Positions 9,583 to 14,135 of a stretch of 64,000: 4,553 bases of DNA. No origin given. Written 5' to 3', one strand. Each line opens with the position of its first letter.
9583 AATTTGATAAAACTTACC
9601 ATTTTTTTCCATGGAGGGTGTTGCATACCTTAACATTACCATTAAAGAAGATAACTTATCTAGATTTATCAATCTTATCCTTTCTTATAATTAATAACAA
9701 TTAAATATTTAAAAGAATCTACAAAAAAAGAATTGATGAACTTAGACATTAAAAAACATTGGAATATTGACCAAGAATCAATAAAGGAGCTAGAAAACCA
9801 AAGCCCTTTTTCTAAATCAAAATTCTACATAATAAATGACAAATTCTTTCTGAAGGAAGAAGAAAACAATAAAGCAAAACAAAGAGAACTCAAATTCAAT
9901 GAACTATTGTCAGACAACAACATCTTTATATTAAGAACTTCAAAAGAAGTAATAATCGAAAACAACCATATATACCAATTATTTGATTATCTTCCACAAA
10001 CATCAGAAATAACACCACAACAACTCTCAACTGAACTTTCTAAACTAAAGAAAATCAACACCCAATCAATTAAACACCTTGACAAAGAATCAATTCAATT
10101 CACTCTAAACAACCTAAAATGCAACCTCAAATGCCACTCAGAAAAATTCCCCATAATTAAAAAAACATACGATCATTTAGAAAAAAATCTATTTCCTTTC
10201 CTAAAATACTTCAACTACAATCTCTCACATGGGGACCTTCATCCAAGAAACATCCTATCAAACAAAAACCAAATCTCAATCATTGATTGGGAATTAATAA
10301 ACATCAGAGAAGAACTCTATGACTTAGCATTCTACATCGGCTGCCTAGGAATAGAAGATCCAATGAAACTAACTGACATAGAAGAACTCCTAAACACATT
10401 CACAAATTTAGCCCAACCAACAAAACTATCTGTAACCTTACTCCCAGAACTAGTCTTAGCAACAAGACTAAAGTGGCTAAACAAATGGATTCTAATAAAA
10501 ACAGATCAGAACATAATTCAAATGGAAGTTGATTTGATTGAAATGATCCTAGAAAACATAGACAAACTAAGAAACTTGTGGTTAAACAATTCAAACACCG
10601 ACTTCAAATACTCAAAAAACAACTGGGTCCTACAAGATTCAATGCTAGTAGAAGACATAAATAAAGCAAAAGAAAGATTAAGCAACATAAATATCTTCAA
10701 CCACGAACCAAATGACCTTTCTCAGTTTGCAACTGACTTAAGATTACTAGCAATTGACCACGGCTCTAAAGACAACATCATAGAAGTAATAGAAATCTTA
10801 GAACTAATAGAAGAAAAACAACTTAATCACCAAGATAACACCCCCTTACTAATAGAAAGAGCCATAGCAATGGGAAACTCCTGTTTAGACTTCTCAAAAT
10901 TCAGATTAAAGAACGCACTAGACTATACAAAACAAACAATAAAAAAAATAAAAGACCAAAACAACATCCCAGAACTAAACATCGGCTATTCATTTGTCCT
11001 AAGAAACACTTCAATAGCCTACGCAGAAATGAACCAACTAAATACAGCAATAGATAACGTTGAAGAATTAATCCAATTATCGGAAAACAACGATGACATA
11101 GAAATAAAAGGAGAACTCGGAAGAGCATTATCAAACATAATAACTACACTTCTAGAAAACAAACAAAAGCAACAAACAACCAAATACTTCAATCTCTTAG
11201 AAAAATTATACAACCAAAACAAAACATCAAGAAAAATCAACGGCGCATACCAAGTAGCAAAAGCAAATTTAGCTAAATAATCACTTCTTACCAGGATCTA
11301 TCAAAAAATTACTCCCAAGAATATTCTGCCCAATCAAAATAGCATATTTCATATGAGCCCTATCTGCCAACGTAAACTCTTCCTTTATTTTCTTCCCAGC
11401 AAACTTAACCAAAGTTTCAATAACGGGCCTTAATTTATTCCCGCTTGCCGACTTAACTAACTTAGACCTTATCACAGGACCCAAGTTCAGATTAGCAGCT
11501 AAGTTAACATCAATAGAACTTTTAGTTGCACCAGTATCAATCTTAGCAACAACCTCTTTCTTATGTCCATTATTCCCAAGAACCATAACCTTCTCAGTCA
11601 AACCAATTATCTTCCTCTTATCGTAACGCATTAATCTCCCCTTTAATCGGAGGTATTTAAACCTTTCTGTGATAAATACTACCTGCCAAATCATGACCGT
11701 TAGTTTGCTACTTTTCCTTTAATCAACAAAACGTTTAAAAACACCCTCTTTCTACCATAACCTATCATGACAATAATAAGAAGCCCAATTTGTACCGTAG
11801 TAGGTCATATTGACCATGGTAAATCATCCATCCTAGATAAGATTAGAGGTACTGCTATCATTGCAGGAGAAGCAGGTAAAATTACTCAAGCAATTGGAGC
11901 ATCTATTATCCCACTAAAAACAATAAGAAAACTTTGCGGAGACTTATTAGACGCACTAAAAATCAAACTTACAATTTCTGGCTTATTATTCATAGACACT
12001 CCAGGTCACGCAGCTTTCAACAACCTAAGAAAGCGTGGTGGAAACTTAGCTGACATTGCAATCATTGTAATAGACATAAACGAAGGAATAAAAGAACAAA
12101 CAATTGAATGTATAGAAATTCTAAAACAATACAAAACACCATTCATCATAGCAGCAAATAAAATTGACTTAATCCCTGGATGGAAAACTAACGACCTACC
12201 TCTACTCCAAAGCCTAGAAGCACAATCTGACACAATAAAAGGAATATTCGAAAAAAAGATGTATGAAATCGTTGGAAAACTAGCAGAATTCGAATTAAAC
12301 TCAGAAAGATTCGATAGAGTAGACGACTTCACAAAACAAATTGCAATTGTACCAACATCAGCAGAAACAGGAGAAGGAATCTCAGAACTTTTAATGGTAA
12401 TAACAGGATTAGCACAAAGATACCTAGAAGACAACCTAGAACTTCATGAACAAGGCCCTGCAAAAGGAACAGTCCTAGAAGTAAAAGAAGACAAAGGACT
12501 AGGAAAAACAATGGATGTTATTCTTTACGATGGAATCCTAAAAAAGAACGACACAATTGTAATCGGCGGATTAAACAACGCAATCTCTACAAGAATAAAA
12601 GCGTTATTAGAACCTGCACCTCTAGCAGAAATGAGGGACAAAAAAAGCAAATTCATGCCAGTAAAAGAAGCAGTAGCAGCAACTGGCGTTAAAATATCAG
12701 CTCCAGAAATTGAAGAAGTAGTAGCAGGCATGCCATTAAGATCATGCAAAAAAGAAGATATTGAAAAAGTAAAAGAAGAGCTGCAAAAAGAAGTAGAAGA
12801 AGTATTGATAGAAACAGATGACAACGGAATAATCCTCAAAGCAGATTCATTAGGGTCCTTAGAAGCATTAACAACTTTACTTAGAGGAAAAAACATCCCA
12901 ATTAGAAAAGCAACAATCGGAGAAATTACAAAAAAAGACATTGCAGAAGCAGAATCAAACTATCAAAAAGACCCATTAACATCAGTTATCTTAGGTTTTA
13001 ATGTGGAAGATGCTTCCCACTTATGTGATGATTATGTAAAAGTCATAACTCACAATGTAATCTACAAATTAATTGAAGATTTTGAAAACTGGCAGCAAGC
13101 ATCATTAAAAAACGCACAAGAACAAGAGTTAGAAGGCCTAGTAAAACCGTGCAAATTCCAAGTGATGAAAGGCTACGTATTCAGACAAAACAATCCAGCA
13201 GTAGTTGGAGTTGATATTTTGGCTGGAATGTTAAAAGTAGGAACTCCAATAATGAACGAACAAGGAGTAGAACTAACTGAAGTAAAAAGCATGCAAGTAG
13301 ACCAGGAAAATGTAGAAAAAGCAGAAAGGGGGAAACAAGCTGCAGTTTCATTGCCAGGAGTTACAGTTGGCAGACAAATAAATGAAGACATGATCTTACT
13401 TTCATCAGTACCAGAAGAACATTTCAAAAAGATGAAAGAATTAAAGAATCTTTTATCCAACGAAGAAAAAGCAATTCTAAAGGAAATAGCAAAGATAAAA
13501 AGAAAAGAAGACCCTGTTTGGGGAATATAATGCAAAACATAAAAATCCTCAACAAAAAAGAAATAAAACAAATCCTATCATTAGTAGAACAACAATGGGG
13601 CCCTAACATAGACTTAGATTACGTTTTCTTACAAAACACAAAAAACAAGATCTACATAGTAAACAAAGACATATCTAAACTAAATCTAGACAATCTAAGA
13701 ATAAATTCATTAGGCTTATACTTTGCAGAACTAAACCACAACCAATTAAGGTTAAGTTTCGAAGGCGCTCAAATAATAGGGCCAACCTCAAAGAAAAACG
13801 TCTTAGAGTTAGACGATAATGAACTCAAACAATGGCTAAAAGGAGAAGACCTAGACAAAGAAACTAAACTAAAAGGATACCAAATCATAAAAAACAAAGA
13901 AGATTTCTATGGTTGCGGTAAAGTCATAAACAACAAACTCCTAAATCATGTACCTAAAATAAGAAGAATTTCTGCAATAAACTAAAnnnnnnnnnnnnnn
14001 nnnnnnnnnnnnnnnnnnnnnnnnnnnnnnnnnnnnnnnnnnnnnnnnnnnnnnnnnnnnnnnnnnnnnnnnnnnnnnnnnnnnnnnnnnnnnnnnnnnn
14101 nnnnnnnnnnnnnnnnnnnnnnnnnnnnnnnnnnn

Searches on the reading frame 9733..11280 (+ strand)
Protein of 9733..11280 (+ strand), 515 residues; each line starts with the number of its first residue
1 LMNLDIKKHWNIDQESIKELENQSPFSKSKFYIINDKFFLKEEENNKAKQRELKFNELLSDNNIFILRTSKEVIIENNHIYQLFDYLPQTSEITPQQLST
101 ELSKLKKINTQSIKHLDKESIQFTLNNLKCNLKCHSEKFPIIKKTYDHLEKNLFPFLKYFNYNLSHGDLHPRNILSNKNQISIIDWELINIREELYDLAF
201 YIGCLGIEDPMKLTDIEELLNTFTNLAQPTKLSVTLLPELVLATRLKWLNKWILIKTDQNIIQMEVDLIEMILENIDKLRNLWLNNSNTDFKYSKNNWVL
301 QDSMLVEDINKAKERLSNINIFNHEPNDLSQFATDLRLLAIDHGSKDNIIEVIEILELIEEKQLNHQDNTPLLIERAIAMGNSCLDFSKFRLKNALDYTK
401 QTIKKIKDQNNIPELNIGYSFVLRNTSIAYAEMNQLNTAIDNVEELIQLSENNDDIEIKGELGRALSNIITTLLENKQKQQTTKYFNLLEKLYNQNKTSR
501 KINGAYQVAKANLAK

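Call 3: search_protein_families(library=pfam, proteins=[window:9733-11280:+], max_evalue=0.1)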
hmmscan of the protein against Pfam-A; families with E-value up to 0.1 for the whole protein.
window:9733-11280:+ (515 aa): 5 families
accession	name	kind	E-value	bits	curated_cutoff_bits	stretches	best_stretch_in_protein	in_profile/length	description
PF01636.29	APH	-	5.3e-06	26.8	23.2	1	146-202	155-210/239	Phosphotransferase enzyme family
PF19974.5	TCAD9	-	4.7e-05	23.2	40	1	152-199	287-335/429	Ternary complex associated domain 9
PF24722.1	DUF7674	-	0.012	16.1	27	1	444-496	12-63/111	Domain of unknown function (DUF7674)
PF12862.13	ANAPC5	-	0.049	14.1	23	0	392-457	21-75/91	Anaphase-promoting complex subunit 5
PF22913.1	NBAS_11th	-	0.09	13.2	27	0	438-500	18-81/125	NBAS subunit of NRZ tethering complex, C-terminal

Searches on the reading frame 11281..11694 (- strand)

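Call 3: search_protein_families(library=pfam, proteins=[window:11281-11694:-], max_evalue=0.1)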
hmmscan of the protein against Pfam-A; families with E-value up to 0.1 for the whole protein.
window:11281-11694:- (137 aa): 3 families
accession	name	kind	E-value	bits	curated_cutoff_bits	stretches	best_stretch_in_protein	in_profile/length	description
PF05618.17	Zn_protease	-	4.2e-15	56.3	27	1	73-137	66-132/138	Putative ATP-dependent zinc protease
PF13975.11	gag-asp_proteas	-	2.5e-05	25.2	28.2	1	43-127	7-91/92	gag-polyprotein putative aspartyl protease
PF13650.11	Asp_protease_2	-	0.00027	22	24.3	1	42-98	6-61/90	Aspartyl protease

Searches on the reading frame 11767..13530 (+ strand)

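Call 104: search_protein_families(library=pfam, proteins=[window:11767-13530:+], max_evalue=0.00001)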
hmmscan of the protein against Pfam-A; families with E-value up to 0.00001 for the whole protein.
window:11767-13530:+ (587 aa): 5 families
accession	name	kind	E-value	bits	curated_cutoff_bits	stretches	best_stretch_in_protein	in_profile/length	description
PF00009.33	GTP_EFTU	-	2.3e-30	106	26.5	1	8-216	5-186/188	Elongation factor Tu GTP binding domain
PF14578.12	GTP_EFTU_D4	-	8.7e-24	83.7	23.8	1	460-544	1-85/86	Elongation factor Tu domain 4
PF11987.13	IF-2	-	1.1e-16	61.2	27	1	330-440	3-117/117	Translation-initiation factor 2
PF03144.31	GTP_EFTU_D2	-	3.8e-10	40.5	30.3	1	246-324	1-72/73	Elongation factor Tu domain 2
PF01926.29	MMR_HSR1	-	4.1e-08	33.8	21.9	1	10-132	3-113/113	50S ribosome-binding GTPase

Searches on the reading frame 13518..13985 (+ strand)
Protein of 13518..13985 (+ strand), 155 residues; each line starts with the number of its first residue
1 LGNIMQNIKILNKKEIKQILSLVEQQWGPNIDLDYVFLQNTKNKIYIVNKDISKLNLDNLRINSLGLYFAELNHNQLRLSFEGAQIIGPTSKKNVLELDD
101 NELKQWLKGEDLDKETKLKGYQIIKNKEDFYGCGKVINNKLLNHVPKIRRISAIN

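Call 3: search_protein_families(library=pfam, proteins=[window:13518-13985:+], max_evalue=0.1)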
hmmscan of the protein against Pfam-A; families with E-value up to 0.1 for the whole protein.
window:13518-13985:+ (155 aa): 2 families
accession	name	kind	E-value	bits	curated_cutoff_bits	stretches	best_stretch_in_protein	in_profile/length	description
PF13636.12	Methyltranf_PUA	-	1.3e-09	38.4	27.6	1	104-151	2-49/49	RNA-binding PUA-like domain of methyltransferase RsmF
PF18265.6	Nas2_N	-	0.021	15.1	23.2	1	4-56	15-67/79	Nas2 N_terminal domain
